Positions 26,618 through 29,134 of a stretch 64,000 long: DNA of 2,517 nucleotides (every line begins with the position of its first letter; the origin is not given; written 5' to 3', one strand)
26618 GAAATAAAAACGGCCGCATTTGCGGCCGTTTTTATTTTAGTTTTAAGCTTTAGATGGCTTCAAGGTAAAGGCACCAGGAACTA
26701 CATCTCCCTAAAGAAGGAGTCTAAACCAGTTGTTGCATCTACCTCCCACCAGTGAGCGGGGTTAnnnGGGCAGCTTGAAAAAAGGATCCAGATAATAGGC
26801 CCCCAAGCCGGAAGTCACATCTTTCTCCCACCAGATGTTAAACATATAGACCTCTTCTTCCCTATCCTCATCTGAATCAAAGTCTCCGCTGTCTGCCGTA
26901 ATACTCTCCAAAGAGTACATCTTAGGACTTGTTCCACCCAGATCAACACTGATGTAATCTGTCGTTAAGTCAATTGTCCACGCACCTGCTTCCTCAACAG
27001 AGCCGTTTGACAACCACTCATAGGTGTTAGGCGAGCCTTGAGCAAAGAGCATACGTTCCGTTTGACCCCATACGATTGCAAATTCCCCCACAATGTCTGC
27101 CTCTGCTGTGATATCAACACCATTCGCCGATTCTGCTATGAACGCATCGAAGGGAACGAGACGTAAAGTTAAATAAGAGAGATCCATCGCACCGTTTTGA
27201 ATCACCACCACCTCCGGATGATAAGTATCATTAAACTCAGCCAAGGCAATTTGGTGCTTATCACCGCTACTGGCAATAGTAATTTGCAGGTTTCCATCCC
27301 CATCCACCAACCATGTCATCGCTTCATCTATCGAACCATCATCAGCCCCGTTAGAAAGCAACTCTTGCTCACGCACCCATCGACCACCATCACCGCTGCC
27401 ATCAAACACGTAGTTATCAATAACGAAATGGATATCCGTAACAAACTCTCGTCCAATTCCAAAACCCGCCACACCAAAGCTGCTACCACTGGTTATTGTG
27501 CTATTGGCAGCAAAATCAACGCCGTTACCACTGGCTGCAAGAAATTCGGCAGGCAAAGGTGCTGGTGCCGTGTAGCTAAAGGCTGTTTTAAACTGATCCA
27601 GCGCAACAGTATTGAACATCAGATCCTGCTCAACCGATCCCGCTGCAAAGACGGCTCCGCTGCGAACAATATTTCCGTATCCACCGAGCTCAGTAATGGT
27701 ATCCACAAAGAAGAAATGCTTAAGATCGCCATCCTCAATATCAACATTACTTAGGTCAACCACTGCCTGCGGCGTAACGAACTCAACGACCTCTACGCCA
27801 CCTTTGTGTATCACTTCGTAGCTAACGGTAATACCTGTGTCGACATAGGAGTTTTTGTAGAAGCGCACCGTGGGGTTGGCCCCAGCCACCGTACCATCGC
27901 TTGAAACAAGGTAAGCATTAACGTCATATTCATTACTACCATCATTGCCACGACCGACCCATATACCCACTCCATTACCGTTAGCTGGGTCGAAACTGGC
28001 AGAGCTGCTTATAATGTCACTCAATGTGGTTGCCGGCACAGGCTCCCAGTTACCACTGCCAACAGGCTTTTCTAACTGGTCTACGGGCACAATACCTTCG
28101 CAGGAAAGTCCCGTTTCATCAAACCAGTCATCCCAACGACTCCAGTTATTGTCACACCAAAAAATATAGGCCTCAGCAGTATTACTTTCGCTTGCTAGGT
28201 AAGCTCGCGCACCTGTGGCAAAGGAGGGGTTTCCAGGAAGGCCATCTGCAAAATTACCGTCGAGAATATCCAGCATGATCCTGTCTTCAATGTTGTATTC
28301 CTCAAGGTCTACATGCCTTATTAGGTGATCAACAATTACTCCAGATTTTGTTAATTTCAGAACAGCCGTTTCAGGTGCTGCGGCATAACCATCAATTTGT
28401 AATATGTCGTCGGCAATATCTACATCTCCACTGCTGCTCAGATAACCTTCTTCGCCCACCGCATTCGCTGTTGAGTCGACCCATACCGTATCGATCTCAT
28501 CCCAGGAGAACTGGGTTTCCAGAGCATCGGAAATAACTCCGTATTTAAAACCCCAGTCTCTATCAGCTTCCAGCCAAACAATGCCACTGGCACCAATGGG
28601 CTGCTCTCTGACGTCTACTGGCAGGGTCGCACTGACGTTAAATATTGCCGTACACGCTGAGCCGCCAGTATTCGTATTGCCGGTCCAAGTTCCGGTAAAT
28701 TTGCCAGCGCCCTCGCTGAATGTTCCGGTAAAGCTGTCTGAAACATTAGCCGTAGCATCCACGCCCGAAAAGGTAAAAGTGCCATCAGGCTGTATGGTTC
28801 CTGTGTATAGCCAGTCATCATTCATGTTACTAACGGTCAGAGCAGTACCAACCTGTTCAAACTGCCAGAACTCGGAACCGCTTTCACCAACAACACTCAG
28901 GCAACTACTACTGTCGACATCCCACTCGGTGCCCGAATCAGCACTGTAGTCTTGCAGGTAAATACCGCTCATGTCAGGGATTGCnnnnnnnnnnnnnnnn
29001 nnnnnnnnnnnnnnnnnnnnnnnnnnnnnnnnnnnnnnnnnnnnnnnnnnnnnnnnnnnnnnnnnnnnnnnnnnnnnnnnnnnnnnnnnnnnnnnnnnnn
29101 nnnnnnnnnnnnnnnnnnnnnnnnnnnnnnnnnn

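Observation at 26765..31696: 1643-aa lipoprotein combining eukaryote-like TSP3 calcium-binding repeats with a large unassigned C-terminal region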

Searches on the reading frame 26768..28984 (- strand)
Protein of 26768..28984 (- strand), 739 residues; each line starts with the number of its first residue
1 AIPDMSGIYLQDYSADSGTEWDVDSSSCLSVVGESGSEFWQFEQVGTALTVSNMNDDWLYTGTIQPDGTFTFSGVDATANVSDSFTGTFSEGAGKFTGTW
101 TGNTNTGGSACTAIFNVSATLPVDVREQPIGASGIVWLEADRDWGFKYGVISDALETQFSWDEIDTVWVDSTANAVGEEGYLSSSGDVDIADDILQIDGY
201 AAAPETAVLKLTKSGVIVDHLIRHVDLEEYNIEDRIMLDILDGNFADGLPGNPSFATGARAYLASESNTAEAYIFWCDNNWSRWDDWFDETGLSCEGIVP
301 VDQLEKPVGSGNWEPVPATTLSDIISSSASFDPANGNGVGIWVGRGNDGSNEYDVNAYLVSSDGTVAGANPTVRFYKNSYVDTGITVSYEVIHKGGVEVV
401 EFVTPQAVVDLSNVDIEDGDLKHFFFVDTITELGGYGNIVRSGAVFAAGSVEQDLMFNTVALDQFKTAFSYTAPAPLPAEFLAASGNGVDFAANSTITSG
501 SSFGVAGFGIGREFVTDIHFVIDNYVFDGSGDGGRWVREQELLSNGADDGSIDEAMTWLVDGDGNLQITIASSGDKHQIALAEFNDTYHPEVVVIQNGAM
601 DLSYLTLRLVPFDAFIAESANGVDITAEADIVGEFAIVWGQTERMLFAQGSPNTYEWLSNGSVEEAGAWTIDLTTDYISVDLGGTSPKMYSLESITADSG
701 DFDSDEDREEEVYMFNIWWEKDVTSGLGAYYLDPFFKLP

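Call 7: find_homologous_proteins(query=window:26768-28984:-)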
Query window:26768-28984:-: 8000 candidates shared short words with the query, none scored E <= 0.001.

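Call 11: search_solved_structures(query=window:26768-28984:-, max_evalue=10)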
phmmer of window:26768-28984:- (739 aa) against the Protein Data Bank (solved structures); distinct sequences matched with E-value up to 10: 1.
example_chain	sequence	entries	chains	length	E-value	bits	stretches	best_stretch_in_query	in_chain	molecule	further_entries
9ynl_A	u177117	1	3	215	0.15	13.4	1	60-109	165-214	Dokki_15 C100A complex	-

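Call 20: search_protein_representatives(protein=window:26768-28984:-)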
Query: 739 residues. Proteins with E-value up to 0.001 (for the whole library): 59; up to 1e-10: 51; up to 1e-30: 36. The best 59 are listed.
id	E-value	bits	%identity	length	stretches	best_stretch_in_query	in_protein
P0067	0.0e+00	2058.4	51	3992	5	2-477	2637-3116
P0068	0.0e+00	1667.1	100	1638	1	1-739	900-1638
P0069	1.1e-171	589.2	47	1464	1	3-735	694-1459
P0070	7.9e-157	540.1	35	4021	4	4-480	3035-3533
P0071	2.8e-143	495.3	40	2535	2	2-472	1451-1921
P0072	4.5e-111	388.8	41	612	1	145-739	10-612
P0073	5.3e-101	355.5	40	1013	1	17-737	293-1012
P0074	1.3e-89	317.9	32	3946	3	4-737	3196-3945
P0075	2.7e-89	316.8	36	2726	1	4-739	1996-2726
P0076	1.6e-72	261.4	41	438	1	316-735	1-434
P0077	9.9e-64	232.2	43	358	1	401-734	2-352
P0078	4.6e-60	220.1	31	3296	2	2-468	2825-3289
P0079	3.0e-56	207.5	35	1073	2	5-474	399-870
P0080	3.2e-56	207.4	32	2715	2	2-539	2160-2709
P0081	2.6e-55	204.4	32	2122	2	2-482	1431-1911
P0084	7.7e-52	192.9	35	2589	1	4-473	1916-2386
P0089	1.1e-45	172.6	32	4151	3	4-466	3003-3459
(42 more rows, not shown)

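Call 21: search_protein_families(library=pfam, proteins=[P0067, P0069, P0073, P0075], max_evalue=0.01)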
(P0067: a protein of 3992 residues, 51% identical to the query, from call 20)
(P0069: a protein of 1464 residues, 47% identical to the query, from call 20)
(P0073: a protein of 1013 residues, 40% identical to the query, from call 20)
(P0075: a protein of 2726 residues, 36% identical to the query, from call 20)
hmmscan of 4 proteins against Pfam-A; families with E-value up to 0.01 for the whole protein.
P0067 (3992 aa): 2 families
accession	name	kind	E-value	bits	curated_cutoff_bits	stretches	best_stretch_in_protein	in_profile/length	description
PF02412.23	TSP_3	-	4.1e-122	398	25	18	524-558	2-36/36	Thrombospondin type 3 repeat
PF18884.5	TSP3_bac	-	1.9e-14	53.6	25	6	667-686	1-20/22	Bacterial TSP3 repeat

P0069 (1464 aa): 2 families
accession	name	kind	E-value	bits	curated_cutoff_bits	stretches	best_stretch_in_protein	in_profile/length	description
PF02412.23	TSP_3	-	1.9e-20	72.7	25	3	422-457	1-36/36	Thrombospondin type 3 repeat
PF18884.5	TSP3_bac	-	4.4e-06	26.9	25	1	613-634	1-22/22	Bacterial TSP3 repeat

P0073 (1013 aa): 3 families
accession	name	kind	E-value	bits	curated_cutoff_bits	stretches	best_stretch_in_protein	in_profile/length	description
PF02412.23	TSP_3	-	1.5e-14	53.8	25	3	106-142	1-33/36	Thrombospondin type 3 repeat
PF18884.5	TSP3_bac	-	8e-06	26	25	1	58-78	1-21/22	Bacterial TSP3 repeat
PF18838.6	LPD23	-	0.0061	16.8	27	0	960-995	5-40/58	Large polyvalent protein associated domain 23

P0075 (2726 aa): 2 families
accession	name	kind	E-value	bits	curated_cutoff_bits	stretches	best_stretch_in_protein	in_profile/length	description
PF02412.23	TSP_3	-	4.9e-73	240.9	25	12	985-1019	2-36/36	Thrombospondin type 3 repeat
PF18884.5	TSP3_bac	-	6.2e-06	26.4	25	1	586-605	1-20/22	Bacterial TSP3 repeat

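Call 23: list_cluster_members(proteins=[P0068, P0067, P0069, P0070, P0071, P0073, P0074, P0075, P0084, P0089])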
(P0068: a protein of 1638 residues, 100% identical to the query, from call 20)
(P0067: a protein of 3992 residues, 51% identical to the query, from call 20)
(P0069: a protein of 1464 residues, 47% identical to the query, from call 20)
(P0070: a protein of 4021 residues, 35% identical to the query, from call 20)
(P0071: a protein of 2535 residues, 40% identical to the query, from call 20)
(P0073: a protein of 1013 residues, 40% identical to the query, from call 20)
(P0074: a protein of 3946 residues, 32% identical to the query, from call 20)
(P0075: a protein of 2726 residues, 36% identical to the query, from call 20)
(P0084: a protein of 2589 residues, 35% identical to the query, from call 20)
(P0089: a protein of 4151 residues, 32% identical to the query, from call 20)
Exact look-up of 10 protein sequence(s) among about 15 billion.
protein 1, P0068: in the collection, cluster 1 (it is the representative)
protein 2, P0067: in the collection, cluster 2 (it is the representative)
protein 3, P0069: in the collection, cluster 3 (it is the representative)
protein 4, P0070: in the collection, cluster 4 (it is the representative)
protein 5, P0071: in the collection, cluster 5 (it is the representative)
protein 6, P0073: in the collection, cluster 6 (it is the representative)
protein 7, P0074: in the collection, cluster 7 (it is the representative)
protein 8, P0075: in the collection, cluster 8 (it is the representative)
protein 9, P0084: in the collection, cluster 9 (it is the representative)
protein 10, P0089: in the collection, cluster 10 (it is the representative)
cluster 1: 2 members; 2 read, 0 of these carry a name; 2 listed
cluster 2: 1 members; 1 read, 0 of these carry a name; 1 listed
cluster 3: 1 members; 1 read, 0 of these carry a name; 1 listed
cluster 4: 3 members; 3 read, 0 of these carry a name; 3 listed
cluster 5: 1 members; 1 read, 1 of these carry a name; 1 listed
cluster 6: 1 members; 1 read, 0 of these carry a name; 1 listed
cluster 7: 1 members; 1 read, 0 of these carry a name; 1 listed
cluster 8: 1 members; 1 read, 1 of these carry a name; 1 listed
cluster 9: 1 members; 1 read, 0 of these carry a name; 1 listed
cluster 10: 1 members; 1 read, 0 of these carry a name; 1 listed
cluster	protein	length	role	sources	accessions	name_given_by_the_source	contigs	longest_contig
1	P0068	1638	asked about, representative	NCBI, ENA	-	-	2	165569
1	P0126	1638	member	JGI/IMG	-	-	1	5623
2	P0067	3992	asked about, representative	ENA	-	-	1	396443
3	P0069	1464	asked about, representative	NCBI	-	-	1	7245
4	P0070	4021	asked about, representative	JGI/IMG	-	-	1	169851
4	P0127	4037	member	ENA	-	-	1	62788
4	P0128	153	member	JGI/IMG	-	-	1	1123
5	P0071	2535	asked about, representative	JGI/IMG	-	hypothetical protein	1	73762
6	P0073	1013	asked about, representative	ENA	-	-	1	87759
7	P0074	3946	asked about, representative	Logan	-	-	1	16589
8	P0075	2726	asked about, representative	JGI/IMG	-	hypothetical protein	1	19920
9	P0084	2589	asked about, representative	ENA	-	-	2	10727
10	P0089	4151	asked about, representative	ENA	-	-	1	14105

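Call 30: find_encoding_contigs(protein=P0068, flank=3000, max_places=4)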
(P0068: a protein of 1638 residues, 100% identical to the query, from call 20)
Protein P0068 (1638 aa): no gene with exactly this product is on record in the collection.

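Call 31: find_encoding_contigs(protein=P0067, flank=8000, max_places=3)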
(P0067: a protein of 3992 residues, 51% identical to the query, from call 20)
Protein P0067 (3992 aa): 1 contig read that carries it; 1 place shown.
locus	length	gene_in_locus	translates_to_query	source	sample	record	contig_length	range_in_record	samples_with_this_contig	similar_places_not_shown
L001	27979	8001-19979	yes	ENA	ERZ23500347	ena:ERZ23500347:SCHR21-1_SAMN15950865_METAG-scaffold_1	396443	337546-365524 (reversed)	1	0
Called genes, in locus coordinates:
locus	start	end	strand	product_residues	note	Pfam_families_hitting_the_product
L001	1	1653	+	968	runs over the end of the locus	PF21384:Cas3_I-F_Cas2, PF18019:Cas3_HD (weak), PF04851:ResIII, PF00270:DEAD, PF02562:PhoH (faint), PF00271:Helicase_C (weak), PF22590:Cas3-like_C_2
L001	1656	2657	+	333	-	PF28157:Cas7fv-like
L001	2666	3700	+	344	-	PF20158:Cas5fv_helical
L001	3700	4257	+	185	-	PF09618:Cas_Csy4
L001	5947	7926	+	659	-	PF02412:TSP_3 (weak)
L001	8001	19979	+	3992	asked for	PF02412:TSP_3, PF18884:TSP3_bac (weak), PF02412:TSP_3, PF18884:TSP3_bac (weak), PF02412:TSP_3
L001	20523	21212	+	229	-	PF01841:Transglut_core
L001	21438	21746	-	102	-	-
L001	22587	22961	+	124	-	PF07238:PilZ (weak)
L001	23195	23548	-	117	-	PF01152:Bac_globin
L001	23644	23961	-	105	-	-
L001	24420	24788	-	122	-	PF00355:Rieske, PF13806:Rieske_2, PF22543:Rieske_4 (weak)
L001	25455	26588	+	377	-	PF05222:AlaDh_PNT_N, PF02826:2-Hacid_dh_C (faint), PF01262:AlaDh_PNT_C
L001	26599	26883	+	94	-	PF12769:PNTB_4TM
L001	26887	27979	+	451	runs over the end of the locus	PF02233:PNTB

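Call 32: find_encoding_contigs(protein=P0071, flank=8000, max_places=3)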
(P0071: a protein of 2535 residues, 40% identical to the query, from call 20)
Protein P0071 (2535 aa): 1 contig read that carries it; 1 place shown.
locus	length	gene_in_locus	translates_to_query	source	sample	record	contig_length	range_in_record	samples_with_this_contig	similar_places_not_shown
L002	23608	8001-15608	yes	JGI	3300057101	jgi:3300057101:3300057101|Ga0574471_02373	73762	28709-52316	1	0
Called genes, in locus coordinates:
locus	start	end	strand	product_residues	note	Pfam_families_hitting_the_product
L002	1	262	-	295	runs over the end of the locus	PF16811:TAtT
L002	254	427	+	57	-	-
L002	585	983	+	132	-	PF01796:OB_ChsH2_C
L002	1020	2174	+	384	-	PF00108:Thiolase_N, PF22691:Thiolase_C_1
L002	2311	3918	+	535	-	PF00501:AMP-binding, PF13193:AMP-binding_C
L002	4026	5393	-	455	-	PF00115:COX1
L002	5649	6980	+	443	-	-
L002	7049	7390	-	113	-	PF08274:Zn_Ribbon_YjdM, PF03831:YjdM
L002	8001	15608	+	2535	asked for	PF02412:TSP_3, PF18884:TSP3_bac (weak), PF02412:TSP_3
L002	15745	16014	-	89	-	-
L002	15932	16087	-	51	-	-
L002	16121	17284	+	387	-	PF10046:BLOC1_2 (faint), PF00015:MCPsignal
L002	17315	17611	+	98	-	PF01740:STAS, PF13466:STAS_2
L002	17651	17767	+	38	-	-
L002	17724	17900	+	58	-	-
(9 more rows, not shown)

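Call 35: find_related_loci(query=window:26768-28984:-, collection=genome_contigs, flank=6000)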
Query window:26768-28984:- (739 aa) in genome_contigs; peptide patterns used: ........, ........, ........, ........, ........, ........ (x = any residue, [..] = any of these).
7 stretches matched a pattern, but none encodes a relative of the query by tblastn (E <= 1e-3).

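Call 39: predict_structure(alignment_id=A1)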
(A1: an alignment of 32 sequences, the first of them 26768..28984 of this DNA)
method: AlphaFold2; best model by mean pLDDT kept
length: 739 residues; sequences in the alignment: 32
mean_pLDDT: 82.4   pTM: 0.71
mean pLDDT of the five models: 82.4, 81.1, 79.1, 78.1, 74.2
residues with pLDDT >= 90: 287; 70-90: 316; 50-70: 98; < 50: 38
segments of 3 or more residues with pLDDT < 50: 281-283, 475-505, 582-585
pLDDT, mean of each block of 10 residues (from residue 1): 90 90 82 91 92 83 92 74 83 64 66 87 92 92 85 96 89 83 92 94 85 94 96 96 88 96 95 82 52 81 85 87 93 70 82 89 96 88 92 96 90 72 93 79 93 95 96 55 41 40 57 83 81 84 83 85 74 81 53 66 72 80 83 82 87 90 90 90 80 72 70 81 80 78
secondary structure, 60 per line:
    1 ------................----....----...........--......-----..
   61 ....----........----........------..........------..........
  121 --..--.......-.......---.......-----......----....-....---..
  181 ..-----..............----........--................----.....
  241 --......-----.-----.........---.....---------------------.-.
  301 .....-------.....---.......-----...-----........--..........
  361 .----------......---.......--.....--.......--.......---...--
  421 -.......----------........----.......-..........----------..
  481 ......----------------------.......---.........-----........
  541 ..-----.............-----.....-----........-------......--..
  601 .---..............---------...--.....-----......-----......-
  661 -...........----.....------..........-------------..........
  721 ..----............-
elements in order (helices of 4 or more, strands of 3 or more residues): E7-22 E27-30 E35-45 E48-53 E59-64 E69-76 E81-88 E95-104 E111-120 H127-133 E135-141 E145-151 E157-162 E167-170 H172-175 E179-182 E188-201 E206-213 E216-231 H237-240 H243-248 E260-268 E272-276 E300-305 E313-317 H321-324 E325-327 E341-348 E351-361 E372-377 E381-387 E390-394 E397-403 H406-412 E422-428 E439-446 E451-457 H459-468 H479-486 E509-515 E519-527 E533-542 E548-560 E566-570 E576-583 E591-596 E599-601 E605-611 H612-618 E633-637 E643-648 E654-659 E662-672 E677-681 E688-697 E711-722 E727-738

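Call 44: fold_search(model_id=the predicted structure, library=pdb)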
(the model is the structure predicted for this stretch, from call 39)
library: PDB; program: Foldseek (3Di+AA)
matches with E <= 10: 900; with E <= 0.001: 9
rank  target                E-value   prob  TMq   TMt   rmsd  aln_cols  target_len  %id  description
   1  7bam_A                1.5e-05  0.44  0.09  0.04  33.1       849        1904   10  human Teneurin4 WT C2 (released 2021-12-01)
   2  9sai_A                3.4e-05  0.38  0.09  0.08  30.6       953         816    7  Ternary PROTAC-mediated complex consisting of Cereblon, DDB1 and BRD4-BD1, non-covalently linked by JQ1-AcN (released 2025-10-29)
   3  8u16_B                4.8e-05  0.35  0.08  0.08  29.2       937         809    7  The ternary complex structure of DDB1-CRBN-SALL4(ZF1,2)-short bound to Pomalidomide (released 2023-12-27)
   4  7ban_A                6.1e-05  0.41  0.09  0.04  34.7       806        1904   10  human Teneurin4 Mut C2 (released 2022-01-12)
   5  9lto_S                7.4e-05  0.33  0.09  0.09  28.7       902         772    9  Cryo-EM structure of DDB1-DDA1-DET1-Ube2e2 complex (released 2026-01-28)
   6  6sj7_B                9.9e-05  0.23  0.07  0.07  29.8       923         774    7  Structure of the human DDB1-DDA1-DCAF15 E3 ubiquitin ligase bound to RBM39 and Indisulam (released 2019-12-18)
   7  9c7v_1                1.1e-04  0.23  0.08  0.07  28.6       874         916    8  Structure of the human BOS:human EMC complex in GDN (released 2024-08-21)
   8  9qfq_P                1.6e-04  0.25  0.08  0.09  26.4       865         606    8  Cryo-EM structure of the cofilactin barbed end bound by AIP1 (released 2025-10-08)
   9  9bbi                  1.7e-04  0.21  0.08  0.06  28.1      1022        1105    8  Co-crystal structure of human DDB1 bound to fragment UB028669 (released 2024-06-12)
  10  5yvf_B                1.9e-03  0.96  0.12  0.25  19.3       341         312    7  Crystal structure of BFA1 (released 2018-08-08)
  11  5yvf_C                2.8e-03  0.85  0.11  0.22  19.3       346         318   10  Crystal structure of BFA1 (released 2018-08-08)
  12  4ghb_B                3.7e-03  0.54  0.09  0.17  18.8       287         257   11  Crystal structure of a porin-like protein (BACUNI_01323) from Bacteroides uniformis ATCC 8492 at 2.32 A resolution (released 2012-08-29)
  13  7q3l_C                4.7e-03  0.11  0.09  0.07  27.2       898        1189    8  Human 17S U2 snRNP 5' domain (released 2022-03-30)
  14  5yvf_D                6.3e-03  0.80  0.11  0.22  19.1       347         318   11  Crystal structure of BFA1 (released 2018-08-08)
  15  9i93_A                7.3e-03  0.07  0.06  0.07  28.9       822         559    8  Cryo-EM structure of Shigella flexneri LptDE bound by a Bicyclic peptide molecule (Compound 2) (released 2025-10-15)
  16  3hol                  7.6e-03  0.63  0.10  0.14  20.9       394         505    8  The Structure of Intact Ap-TbpB (N and C lobes) (released 2009-10-06)
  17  5yvf_A                8.0e-03  0.72  0.10  0.21  19.5       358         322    8  Crystal structure of BFA1 (released 2018-08-08)
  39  4o3z                  3.0e-02  0.54  0.11  0.16  21.0       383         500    9  Crystal structure of the vaccine antigen Transferrin Binding Protein B (TbpB) mutant Tyr-95-Ala from Actinobacillus pleu (released 2015-01-14)
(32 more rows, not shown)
